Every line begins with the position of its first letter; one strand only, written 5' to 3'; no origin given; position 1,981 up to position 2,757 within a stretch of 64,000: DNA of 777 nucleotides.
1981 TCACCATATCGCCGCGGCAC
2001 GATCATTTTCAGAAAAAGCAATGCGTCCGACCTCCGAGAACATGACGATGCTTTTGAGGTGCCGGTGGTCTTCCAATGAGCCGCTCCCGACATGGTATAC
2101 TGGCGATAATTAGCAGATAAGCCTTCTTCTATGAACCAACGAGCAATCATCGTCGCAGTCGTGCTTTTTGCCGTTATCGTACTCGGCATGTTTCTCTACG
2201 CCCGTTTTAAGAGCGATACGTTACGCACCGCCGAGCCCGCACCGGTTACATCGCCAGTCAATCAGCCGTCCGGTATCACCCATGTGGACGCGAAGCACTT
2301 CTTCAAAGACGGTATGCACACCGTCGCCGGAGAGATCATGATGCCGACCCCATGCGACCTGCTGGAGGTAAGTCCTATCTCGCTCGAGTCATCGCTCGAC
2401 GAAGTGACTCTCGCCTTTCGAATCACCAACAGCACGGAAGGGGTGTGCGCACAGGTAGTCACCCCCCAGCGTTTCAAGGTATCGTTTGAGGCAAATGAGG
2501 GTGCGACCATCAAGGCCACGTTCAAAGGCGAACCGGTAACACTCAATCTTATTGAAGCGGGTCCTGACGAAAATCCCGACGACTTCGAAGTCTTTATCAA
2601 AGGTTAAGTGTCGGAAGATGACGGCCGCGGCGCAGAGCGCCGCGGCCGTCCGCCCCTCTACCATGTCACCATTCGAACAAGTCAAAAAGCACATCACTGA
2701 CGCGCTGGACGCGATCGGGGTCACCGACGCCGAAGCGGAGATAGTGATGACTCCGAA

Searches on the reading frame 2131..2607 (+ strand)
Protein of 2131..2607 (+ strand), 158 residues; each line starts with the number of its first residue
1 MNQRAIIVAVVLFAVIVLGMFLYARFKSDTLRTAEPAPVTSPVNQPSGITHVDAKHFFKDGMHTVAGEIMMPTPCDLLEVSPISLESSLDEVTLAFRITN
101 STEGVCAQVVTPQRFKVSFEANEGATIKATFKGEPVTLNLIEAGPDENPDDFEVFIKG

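Call 69: find_encoding_contigs(protein=window:2131-2607:+, flank=10000, max_places=3)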
Protein window:2131-2607:+ (158 aa): 2 contigs read that carry it; 2 places shown.
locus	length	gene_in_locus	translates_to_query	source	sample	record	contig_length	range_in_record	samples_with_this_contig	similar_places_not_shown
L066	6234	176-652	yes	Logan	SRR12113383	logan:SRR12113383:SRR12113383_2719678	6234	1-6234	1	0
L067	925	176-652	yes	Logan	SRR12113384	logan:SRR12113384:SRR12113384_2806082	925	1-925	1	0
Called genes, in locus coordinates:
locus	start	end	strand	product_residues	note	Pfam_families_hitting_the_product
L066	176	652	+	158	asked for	-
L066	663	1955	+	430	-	PF02812:ELFV_dehydrog_N, PF00208:ELFV_dehydrog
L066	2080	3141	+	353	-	PF01594:AI-2E_transport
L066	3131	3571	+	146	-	-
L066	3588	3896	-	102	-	-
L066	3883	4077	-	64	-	-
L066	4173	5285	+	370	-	PF09587:PGA_cap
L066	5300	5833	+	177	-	PF00254:FKBP_C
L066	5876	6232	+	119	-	?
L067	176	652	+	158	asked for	-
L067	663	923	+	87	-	?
